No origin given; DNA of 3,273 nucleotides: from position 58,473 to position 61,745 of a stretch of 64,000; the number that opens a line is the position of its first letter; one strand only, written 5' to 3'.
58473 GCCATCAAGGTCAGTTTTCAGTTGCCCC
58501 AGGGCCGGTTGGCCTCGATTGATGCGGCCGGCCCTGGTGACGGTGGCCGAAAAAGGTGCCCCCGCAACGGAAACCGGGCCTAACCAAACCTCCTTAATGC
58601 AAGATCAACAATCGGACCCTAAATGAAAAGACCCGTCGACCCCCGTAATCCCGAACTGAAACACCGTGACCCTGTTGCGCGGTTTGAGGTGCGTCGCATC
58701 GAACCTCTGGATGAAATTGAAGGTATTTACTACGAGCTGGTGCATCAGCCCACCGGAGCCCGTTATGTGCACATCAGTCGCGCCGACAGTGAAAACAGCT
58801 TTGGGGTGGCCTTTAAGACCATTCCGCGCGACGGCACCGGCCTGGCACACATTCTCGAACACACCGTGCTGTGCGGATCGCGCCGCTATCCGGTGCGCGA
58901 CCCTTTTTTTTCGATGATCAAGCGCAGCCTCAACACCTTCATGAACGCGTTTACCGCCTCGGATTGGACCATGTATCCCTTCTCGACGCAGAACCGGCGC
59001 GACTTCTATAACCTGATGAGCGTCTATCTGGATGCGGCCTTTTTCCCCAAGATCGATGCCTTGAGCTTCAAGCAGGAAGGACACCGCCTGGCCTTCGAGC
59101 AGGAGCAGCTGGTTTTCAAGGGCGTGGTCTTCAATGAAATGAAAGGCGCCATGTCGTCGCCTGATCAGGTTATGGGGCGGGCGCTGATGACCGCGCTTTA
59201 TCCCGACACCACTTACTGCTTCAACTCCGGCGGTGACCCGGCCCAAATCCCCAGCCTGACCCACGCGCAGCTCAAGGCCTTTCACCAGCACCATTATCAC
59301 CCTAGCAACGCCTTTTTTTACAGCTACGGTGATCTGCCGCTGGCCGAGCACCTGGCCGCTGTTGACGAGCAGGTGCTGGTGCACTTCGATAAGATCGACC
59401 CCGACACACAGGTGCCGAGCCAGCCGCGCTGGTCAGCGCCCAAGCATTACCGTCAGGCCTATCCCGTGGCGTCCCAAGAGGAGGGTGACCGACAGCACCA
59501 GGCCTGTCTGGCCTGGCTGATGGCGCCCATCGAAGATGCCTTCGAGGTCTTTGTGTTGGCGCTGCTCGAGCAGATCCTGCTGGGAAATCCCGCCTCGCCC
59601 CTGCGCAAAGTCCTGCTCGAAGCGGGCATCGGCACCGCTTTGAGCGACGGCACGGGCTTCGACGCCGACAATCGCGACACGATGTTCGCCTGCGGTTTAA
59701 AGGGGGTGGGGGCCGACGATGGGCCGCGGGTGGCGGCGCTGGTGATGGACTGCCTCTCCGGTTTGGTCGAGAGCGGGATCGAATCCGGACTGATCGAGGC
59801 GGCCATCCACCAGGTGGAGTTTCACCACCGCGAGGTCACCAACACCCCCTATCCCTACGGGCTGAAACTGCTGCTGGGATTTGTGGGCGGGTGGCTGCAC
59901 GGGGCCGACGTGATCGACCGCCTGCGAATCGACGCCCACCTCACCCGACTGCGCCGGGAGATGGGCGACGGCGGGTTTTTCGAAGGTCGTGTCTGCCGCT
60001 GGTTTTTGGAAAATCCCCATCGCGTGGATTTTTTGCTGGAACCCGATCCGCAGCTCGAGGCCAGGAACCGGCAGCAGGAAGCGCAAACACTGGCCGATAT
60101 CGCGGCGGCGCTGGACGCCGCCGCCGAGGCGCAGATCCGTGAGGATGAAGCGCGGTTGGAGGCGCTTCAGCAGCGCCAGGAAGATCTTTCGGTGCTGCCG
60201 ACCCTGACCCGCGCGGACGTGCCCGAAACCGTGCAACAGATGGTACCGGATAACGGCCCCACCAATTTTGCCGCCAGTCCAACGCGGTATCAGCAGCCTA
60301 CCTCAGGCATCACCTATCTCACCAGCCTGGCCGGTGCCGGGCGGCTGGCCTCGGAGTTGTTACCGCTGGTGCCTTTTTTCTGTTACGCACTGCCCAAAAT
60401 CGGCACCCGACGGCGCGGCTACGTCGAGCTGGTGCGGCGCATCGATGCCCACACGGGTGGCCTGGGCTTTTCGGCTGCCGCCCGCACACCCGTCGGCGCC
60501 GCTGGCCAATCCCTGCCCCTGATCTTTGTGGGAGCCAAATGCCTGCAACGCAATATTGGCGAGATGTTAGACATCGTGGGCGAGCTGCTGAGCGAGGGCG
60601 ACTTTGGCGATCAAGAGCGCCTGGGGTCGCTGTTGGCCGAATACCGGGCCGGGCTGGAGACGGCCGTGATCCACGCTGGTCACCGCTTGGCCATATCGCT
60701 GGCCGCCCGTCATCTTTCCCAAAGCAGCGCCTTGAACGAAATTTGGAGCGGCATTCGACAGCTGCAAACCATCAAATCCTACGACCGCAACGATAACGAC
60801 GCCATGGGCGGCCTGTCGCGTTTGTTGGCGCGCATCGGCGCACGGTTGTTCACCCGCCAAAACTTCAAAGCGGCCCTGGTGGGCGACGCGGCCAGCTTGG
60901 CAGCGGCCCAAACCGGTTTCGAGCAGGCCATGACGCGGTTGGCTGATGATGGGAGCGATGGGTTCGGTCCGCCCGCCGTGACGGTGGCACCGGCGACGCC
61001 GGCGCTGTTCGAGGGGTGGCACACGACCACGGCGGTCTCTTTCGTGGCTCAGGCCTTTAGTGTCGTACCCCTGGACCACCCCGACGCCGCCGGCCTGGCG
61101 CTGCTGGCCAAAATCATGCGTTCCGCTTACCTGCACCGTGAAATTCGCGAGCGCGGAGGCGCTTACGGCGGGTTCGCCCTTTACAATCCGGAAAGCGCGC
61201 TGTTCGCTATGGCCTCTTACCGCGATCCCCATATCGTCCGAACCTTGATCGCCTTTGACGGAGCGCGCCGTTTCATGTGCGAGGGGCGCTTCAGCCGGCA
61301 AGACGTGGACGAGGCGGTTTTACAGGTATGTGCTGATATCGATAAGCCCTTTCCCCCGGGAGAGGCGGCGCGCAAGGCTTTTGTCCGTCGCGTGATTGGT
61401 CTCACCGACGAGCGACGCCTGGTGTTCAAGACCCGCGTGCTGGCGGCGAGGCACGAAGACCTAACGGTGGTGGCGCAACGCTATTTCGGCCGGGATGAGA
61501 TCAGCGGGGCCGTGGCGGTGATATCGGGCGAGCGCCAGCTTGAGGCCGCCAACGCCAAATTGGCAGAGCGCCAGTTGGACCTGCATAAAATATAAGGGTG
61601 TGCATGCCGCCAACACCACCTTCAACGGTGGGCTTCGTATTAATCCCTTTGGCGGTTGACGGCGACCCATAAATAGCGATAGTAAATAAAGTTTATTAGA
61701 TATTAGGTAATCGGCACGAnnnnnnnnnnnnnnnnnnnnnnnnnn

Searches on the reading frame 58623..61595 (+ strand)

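Call 23: search_protein_families(library=pfam, proteins=[window:58623-61595:+], max_evalue=0.001)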
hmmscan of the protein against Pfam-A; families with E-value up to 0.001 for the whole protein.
window:58623-61595:+ (990 aa): 4 families
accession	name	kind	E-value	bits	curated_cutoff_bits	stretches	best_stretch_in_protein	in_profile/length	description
PF08367.16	M16C_assoc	-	1.8e-60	204.7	25.3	1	472-718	1-250/252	Peptidase M16C associated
PF05193.26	Peptidase_M16_C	-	1.2e-26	94.1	23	2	211-397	1-180/181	Peptidase M16 inactive domain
PF22516.1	PreP_C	-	3.3e-20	72.8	27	1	825-952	30-156/173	PreP C-terminal domain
PF00675.25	Peptidase_M16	-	1.9e-06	28.3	22.3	1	70-160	29-116/149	Insulinase (Peptidase family M16)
